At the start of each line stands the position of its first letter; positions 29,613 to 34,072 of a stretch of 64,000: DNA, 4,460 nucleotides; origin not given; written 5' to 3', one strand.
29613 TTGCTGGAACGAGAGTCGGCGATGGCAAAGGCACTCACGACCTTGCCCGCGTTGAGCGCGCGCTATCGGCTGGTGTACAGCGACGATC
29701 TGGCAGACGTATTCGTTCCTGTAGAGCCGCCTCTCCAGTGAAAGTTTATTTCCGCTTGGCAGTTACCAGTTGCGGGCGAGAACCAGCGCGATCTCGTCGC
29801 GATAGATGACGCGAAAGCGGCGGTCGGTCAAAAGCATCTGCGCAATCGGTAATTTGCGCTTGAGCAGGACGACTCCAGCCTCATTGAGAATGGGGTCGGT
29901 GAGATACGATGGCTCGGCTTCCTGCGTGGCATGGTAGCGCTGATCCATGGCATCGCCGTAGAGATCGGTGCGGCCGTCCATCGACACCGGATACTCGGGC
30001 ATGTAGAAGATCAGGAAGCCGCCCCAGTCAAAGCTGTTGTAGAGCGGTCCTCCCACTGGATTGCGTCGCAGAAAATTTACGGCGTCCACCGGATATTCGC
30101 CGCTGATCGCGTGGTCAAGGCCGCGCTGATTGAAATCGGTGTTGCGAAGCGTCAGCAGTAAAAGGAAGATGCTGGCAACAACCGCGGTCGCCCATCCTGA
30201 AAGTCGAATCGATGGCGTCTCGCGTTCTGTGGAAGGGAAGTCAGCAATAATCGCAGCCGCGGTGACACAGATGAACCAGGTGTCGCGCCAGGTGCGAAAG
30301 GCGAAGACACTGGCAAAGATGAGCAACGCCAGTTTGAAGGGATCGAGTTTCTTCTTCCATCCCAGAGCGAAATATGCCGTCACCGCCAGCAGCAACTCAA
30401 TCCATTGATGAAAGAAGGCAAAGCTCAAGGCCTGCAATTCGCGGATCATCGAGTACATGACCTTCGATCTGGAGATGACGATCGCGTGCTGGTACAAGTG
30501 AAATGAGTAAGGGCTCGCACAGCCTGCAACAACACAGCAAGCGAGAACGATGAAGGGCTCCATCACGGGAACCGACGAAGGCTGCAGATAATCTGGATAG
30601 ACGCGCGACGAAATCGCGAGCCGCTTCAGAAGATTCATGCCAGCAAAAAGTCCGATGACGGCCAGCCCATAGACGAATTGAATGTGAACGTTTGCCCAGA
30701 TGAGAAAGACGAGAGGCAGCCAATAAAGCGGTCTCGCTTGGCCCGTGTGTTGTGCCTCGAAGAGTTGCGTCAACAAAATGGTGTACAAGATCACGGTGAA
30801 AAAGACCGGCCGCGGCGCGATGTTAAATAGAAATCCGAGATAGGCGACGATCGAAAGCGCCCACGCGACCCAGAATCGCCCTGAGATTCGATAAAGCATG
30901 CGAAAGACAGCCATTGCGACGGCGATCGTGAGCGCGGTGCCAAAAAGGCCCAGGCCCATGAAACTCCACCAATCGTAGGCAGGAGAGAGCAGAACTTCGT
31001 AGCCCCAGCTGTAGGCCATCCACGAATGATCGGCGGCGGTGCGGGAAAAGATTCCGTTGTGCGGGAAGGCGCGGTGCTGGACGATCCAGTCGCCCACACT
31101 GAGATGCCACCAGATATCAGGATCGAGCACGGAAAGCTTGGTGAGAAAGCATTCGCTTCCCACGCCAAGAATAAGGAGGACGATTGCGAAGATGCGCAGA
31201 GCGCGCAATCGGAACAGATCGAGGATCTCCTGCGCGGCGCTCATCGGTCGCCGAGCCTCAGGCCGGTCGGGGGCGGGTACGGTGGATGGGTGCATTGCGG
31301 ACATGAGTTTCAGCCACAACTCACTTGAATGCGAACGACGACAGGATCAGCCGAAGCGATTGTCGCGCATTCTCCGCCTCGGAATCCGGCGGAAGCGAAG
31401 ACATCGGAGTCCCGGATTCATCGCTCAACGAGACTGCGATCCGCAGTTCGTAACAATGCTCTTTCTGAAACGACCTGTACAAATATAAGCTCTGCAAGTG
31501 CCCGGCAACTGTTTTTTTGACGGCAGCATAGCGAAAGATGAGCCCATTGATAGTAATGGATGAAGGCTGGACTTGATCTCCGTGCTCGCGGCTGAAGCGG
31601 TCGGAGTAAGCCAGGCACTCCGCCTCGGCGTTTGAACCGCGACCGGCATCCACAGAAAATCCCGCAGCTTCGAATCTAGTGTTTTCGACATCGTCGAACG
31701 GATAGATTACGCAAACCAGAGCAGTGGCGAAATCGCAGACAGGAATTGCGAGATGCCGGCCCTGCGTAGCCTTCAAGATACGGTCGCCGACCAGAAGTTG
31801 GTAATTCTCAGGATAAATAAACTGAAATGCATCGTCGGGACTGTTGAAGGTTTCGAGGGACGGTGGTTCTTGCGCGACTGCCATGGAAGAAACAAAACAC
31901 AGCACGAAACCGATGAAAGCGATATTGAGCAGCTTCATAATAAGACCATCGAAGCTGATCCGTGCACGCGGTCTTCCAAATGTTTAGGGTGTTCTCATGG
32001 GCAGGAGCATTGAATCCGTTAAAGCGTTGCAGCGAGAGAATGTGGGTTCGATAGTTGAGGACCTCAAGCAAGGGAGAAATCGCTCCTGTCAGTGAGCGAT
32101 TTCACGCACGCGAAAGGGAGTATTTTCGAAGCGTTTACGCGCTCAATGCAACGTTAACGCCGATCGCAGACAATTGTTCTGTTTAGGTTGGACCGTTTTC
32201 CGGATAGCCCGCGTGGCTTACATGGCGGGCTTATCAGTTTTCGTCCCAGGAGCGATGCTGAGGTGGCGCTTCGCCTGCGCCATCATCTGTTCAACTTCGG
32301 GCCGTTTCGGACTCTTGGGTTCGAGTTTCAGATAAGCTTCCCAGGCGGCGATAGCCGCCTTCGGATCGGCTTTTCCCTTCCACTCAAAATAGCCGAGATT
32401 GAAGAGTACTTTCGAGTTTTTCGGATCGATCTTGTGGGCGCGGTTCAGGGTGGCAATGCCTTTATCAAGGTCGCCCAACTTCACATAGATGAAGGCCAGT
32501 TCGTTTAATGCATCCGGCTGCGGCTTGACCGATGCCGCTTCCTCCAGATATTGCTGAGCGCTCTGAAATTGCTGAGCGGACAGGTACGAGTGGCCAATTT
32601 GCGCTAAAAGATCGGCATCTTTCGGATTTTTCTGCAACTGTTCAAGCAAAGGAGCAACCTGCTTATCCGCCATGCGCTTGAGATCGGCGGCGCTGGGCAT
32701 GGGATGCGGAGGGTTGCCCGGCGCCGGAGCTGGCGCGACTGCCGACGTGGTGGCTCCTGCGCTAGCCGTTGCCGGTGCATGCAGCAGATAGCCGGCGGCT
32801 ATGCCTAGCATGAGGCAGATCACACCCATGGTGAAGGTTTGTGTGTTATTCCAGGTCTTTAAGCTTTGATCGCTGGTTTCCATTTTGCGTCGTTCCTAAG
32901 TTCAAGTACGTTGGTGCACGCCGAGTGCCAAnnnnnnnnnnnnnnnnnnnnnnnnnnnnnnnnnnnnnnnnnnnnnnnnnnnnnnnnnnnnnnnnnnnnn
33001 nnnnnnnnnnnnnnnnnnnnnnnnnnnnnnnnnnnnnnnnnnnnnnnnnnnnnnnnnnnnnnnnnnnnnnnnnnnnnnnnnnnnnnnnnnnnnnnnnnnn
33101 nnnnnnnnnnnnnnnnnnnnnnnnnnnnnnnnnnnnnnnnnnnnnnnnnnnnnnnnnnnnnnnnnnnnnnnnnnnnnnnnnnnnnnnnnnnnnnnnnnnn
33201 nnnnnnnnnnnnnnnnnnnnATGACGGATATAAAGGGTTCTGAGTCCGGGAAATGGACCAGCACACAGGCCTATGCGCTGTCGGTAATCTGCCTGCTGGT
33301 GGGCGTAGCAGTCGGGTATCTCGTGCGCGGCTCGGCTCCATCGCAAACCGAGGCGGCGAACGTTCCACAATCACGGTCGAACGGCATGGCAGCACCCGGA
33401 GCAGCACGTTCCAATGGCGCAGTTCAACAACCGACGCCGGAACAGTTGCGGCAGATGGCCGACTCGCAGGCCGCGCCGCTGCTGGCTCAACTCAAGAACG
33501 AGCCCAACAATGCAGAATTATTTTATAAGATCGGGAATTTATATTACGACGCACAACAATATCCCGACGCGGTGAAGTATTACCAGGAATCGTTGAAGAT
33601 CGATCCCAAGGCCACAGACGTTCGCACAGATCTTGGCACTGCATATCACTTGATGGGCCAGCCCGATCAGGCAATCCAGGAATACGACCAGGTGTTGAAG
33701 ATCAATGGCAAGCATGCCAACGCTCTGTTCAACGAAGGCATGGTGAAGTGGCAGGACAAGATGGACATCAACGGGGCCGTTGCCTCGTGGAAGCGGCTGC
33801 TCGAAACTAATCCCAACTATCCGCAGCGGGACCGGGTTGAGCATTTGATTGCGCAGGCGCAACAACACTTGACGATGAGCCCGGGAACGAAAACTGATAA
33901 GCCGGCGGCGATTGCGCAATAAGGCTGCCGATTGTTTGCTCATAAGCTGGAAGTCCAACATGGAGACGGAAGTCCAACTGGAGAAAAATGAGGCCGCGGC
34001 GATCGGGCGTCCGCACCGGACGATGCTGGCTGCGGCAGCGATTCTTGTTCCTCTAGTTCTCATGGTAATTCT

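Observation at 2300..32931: Four copies of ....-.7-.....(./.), with sigma-54 -24/-12 geometry, placed 26-54 nt before the start codons of hemA, resB, a TPR gene and a secreted-protein/GT-C operon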

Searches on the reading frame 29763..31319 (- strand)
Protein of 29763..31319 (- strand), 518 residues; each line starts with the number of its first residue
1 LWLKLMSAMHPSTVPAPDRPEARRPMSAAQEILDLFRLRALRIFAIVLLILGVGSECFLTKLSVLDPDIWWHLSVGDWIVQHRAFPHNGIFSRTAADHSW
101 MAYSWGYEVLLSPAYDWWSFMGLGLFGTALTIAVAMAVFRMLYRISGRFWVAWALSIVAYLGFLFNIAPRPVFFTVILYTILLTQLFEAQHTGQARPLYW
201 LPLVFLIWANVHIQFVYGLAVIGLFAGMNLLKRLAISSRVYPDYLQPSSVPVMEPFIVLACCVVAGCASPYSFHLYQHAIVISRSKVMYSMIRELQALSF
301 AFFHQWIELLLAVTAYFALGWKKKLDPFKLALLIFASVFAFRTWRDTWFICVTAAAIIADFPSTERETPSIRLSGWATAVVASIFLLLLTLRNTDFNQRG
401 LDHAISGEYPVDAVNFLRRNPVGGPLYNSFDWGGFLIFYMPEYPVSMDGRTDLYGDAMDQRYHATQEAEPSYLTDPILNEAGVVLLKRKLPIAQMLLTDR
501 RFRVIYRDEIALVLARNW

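Call 9: search_protein_families(library=pfam, proteins=[window:29763-31319:-])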
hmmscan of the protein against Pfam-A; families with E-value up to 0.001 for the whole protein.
window:29763-31319:- (518 aa): 0 families

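Call 27: search_protein_families(library=ncbifam, proteins=[window:29763-31319:-])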
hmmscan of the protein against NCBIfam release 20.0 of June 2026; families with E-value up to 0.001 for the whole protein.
window:29763-31319:- (518 aa): 0 families

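Call 29: find_related_loci(query=window:29763-31319:-, collection=metagenome_contigs, flank=6000)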
Query window:29763-31319:- (518 aa) in metagenome_contigs; peptide patterns used: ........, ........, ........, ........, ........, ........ (x = any residue, [..] = any of these).
351 stretches matched a pattern; 331 encode a relative of the query (tblastn E <= 1e-3); the best 80 are kept; 80 distinct loci.
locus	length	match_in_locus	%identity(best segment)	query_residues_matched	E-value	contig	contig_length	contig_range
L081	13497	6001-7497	74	21-518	0e+0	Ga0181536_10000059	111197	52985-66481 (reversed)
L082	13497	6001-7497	74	21-518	0e+0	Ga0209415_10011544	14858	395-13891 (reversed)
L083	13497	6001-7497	73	21-518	0e+0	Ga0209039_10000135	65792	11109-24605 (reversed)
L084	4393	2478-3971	72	22-518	0e+0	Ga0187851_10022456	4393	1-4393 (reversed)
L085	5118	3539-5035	69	21-518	0e+0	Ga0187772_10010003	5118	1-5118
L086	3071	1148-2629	72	26-518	0e+0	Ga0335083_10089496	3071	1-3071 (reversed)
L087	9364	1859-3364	70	12-518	0e+0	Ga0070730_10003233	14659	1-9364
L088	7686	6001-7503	68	19-518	0e+0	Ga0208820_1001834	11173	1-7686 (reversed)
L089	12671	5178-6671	69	22-518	0e+0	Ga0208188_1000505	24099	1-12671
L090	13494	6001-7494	69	22-518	0e+0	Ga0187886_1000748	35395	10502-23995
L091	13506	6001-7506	70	19-518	0e+0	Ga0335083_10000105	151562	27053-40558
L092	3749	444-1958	67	19-518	0e+0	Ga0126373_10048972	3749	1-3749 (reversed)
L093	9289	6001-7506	68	19-518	0e+0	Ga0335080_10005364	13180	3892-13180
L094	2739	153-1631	68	26-517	0e+0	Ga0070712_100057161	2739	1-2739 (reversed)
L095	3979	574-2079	66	18-518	0e+0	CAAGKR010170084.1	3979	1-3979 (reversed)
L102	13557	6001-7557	61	3-517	0e+0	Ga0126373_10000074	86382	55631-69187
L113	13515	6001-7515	51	18-516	2e-162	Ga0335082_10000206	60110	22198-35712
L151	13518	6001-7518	46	10-517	7e-146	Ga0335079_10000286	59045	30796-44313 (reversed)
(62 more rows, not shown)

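Call 58: search_solved_structures(query=window:29763-31319:-, max_evalue=1)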
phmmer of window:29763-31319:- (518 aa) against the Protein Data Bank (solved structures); distinct sequences matched with E-value up to 1: 0.

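Call 72: search_protein_families(library=pfam, proteins=[window:29763-31319:-, L091:6001-7506:+, L102:6001-7557:+, L113:6001-7515:+, L151:6001-7518:+], max_evalue=5)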
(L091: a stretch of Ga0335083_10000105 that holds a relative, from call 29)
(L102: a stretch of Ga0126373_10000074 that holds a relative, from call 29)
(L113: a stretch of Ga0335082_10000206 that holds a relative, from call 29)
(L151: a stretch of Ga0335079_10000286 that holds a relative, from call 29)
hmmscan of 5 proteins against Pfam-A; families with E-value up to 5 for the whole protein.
window:29763-31319:- (518 aa): 0 families

L091:6001-7506:+ (502 aa): 0 families

L102:6001-7557:+ (519 aa): 0 families

L113:6001-7515:+ (505 aa): 0 families

L151:6001-7518:+ (506 aa): 0 families

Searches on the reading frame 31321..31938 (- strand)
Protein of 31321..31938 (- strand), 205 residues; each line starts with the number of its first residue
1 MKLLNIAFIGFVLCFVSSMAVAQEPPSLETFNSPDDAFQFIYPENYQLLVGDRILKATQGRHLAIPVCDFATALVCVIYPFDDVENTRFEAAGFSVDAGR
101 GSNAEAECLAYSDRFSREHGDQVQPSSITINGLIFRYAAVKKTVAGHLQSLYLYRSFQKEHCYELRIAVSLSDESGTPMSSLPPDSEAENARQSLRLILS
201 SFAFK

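Call 9: search_protein_families(library=pfam, proteins=[window:31321-31938:-])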
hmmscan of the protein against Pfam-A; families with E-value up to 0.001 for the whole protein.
window:31321-31938:- (205 aa): 0 families

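Call 27: search_protein_families(library=ncbifam, proteins=[window:31321-31938:-])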
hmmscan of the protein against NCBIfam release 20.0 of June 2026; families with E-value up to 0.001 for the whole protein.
window:31321-31938:- (205 aa): 0 families

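Call 72: search_protein_families(library=pfam, proteins=[window:31321-31938:-], max_evalue=5)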
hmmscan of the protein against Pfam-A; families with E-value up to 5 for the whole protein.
window:31321-31938:- (205 aa): 1 family
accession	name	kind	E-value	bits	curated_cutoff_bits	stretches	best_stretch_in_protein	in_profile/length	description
PF23711.1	DUF7156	-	0.15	12.6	27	1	181-204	12-35/53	Family of unknown function (DUF7156)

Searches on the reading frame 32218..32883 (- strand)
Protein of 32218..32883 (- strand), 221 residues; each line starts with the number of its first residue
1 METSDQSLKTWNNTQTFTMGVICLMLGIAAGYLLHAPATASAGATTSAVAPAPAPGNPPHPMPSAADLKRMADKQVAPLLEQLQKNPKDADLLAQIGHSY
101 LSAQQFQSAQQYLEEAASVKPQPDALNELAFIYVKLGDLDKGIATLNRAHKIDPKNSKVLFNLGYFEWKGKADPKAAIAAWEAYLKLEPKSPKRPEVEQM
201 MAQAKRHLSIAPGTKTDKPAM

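Call 9: search_protein_families(library=pfam, proteins=[window:32218-32883:-])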
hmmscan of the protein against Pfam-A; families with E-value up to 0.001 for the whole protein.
window:32218-32883:- (221 aa): 14 families
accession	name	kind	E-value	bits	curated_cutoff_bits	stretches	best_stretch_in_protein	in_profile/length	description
PF13428.12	TPR_14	-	1.8e-12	47.1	23.5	1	123-165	1-43/44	Tetratricopeptide repeat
PF13181.12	TPR_8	-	1.8e-12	46.8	25.7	1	124-156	2-34/34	Tetratricopeptide repeat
PF07719.23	TPR_2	-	1.3e-11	44.1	27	1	123-156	1-34/34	Tetratricopeptide repeat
PF14559.12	TPR_19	-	1.5e-11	44.9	25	2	101-158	2-60/68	Tetratricopeptide repeat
PF00515.34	TPR_1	-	8.9e-11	41.6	27.8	1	123-156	1-34/34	Tetratricopeptide repeat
PF13432.12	TPR_16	-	1e-10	42.3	32.7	1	96-156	3-64/65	Tetratricopeptide repeat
PF13431.12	TPR_17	-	2.8e-10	40.1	24.4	0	83-111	6-34/34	Tetratricopeptide repeat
PF13371.12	TPR_9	-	1.7e-07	31.6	35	1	97-157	2-63/73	Tetratricopeptide repeat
PF13414.12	TPR_11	-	6.6e-07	29.4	26.8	1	132-165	3-36/42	TPR repeat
PF13424.12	TPR_12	-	1.2e-06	29.1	30.1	0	125-152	5-32/77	Tetratricopeptide repeat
PF23914.1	TPR_CcmH_CycH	-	5.1e-06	26.8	42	1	80-194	40-157/158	Cytochrome c-type biogenesis protein H TPR domain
PF12895.13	ANAPC3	-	7.6e-06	26.6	27.2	1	79-148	15-81/82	Anaphase-promoting complex, cyclosome, subunit 3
PF13174.12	TPR_6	-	6e-05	23.9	26.3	0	128-155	5-32/33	Tetratricopeptide repeat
PF25068.1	ARM_TT21_4th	-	0.00014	22.6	30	1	93-155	2-64/153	Tetratricopeptide repeat protein 21 forth ARM domain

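Call 27: search_protein_families(library=ncbifam, proteins=[window:32218-32883:-])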
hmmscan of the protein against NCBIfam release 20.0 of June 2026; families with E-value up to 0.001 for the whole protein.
window:32218-32883:- (221 aa): 10 families
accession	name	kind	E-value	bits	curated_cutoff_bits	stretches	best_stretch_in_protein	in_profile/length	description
NF040959.1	MamA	equivalog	9.2e-11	41.6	200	1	73-193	53-174/204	magnetosome protein MamA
TIGR02917.1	PEP_TPR_lipo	equivalog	1.1e-10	40.1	312.2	1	79-191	352-464/899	XrtA/PEP-CTERM system TPR-repeat protein PrsT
TIGR00540.1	TPR_hemY_coli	hypoth_equivalog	5.7e-10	38.5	142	1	72-140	308-376/385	heme biosynthesis-associated TPR protein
TIGR02521.1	type_IV_pilW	equivalog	2e-09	37.4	154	1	86-182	27-123/234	type IV pilus biogenesis/stability protein PilW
NF052415.1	T3SS_chap_SctY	equivalog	3e-06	27.7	70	0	87-186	3-105/106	type III secretion apparatus assembly chaperone SctY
TIGR03939.1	PGA_TPR_OMP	equivalog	7.5e-06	24.4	366.65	1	72-193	68-189/800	poly-beta-1,6 N-acetyl-D-glucosamine export porin PgaA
NF033758.1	gliding_GltE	equivalog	8e-06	25.1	225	1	100-187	266-354/411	adventurous gliding motility TPR repeat lipoprotein GltE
NF008520.0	PRK11447.1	equivalog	8.1e-05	20.6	858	0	72-123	285-336/1157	cellulose synthase complex outer membrane protein BcsC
TIGR00990.1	3a0801s09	subfamily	9.6e-05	21.2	757.25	1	61-161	100-198/615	mitochondrial import receptor subunit TOM70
TIGR02795.1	tol_pal_ybgF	equivalog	0.00032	21.3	90.1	0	97-151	46-104/119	tol-pal system protein YbgF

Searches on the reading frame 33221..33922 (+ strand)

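Call 26: search_protein_families(library=pfam, proteins=[window:33221-33922:+])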
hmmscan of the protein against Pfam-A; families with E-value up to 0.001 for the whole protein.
window:33221-33922:+ (233 aa): 18 families
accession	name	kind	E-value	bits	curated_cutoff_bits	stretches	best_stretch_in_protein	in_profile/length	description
PF00515.34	TPR_1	-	1.8e-17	62.7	27.8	2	98-130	1-33/34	Tetratricopeptide repeat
PF13414.12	TPR_11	-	3.7e-17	62.2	26.8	2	105-146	1-42/42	TPR repeat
PF13424.12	TPR_12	-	1.9e-16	60.4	30.1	2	99-161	4-74/77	Tetratricopeptide repeat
PF07719.23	TPR_2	-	3.7e-16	58.3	27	1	98-130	1-33/34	Tetratricopeptide repeat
PF13431.12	TPR_17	-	3.1e-14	52.4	24.4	1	120-153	1-34/34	Tetratricopeptide repeat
PF14559.12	TPR_19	-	1.9e-11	44.6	25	1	109-166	2-59/68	Tetratricopeptide repeat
PF13181.12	TPR_8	-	4.7e-11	42.4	25.7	1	98-130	1-33/34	Tetratricopeptide repeat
PF13428.12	TPR_14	-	2.7e-09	37.2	23.5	0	99-139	2-42/44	Tetratricopeptide repeat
PF13174.12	TPR_6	-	3e-09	37.4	26.3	0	101-130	3-32/33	Tetratricopeptide repeat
PF13432.12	TPR_16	-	1.3e-08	35.6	32.7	1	84-131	16-64/65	Tetratricopeptide repeat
PF13371.12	TPR_9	-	3.6e-07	30.6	35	1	105-163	2-60/73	Tetratricopeptide repeat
PF13374.12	TPR_10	-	3.9e-07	30.3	27.5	0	104-127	8-31/42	Tetratricopeptide repeat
PF13176.12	TPR_7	-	8.1e-07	29.1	27.9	0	102-132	3-33/36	Tetratricopeptide repeat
PF23914.1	TPR_CcmH_CycH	-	1.2e-06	28.9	42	1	87-199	39-153/158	Cytochrome c-type biogenesis protein H TPR domain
PF24575.1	TPR_Slam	-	7.5e-06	26.8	35.2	0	96-142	45-91/104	Surface lipoprotein assembly modifier, N-terminal TPR repeats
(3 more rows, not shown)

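Call 27: search_protein_families(library=ncbifam, proteins=[window:33221-33922:+])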
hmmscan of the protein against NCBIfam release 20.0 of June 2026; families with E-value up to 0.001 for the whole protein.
window:33221-33922:+ (233 aa): 18 families
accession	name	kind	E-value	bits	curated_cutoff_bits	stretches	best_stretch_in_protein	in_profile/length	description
NF033758.1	gliding_GltE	equivalog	3.5e-11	42.7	225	1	103-193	261-351/411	adventurous gliding motility TPR repeat lipoprotein GltE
TIGR02917.1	PEP_TPR_lipo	equivalog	5.8e-11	41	312.2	1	88-169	455-536/899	XrtA/PEP-CTERM system TPR-repeat protein PrsT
NF040959.1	MamA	equivalog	9.1e-11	41.6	200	2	132-201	71-139/204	magnetosome protein MamA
NF047371.1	FlcA_CTERM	equivalog_domain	4.8e-09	35.2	300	1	92-161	467-536/646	periplasmic flagellar collar protein FlcA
NF033762.1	social_mot_Tgl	equivalog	1.2e-08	34.6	225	1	89-200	56-169/252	social motility TPR repeat lipoprotein Tgl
TIGR00540.1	TPR_hemY_coli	hypoth_equivalog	2.7e-08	33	142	1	86-157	314-384/385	heme biosynthesis-associated TPR protein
NF047507.1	TPR_BatC_Lepto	exception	4.5e-07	29.6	175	0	100-135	98-133/214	TPR repeat-containing protein BatC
NF002725.1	PRK02603.1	equivalog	8.3e-07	29.2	143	1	93-175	30-115/173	photosystem I assembly protein Ycf3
TIGR02795.1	tol_pal_ybgF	equivalog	1.1e-06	29.3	90.1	1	98-160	39-104/119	tol-pal system protein YbgF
NF008391.2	PRK11189.1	equivalog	1.3e-06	28.1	250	1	90-203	58-169/297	lipoprotein NlpI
TIGR02521.1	type_IV_pilW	equivalog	1.7e-06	27.7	154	1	96-204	29-135/234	type IV pilus biogenesis/stability protein PilW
TIGR03939.1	PGA_TPR_OMP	equivalog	1.7e-06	26.6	366.65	1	77-204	65-191/800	poly-beta-1,6 N-acetyl-D-glucosamine export porin PgaA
NF052312.1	T9SS_PorW_SprE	equivalog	2.1e-06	26.7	250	1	85-128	277-320/716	type IX secretion system periplasmic lipoprotein PorW/SprE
TIGR03302.1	OM_YfiO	subfamily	1.1e-05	25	81.4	1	93-190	28-138/239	outer membrane protein assembly factor BamD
TIGR02552.1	LcrH_SycD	equivalog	2e-05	24.3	104.8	1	94-175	14-95/136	SycD/LcrH family type III secretion system chaperone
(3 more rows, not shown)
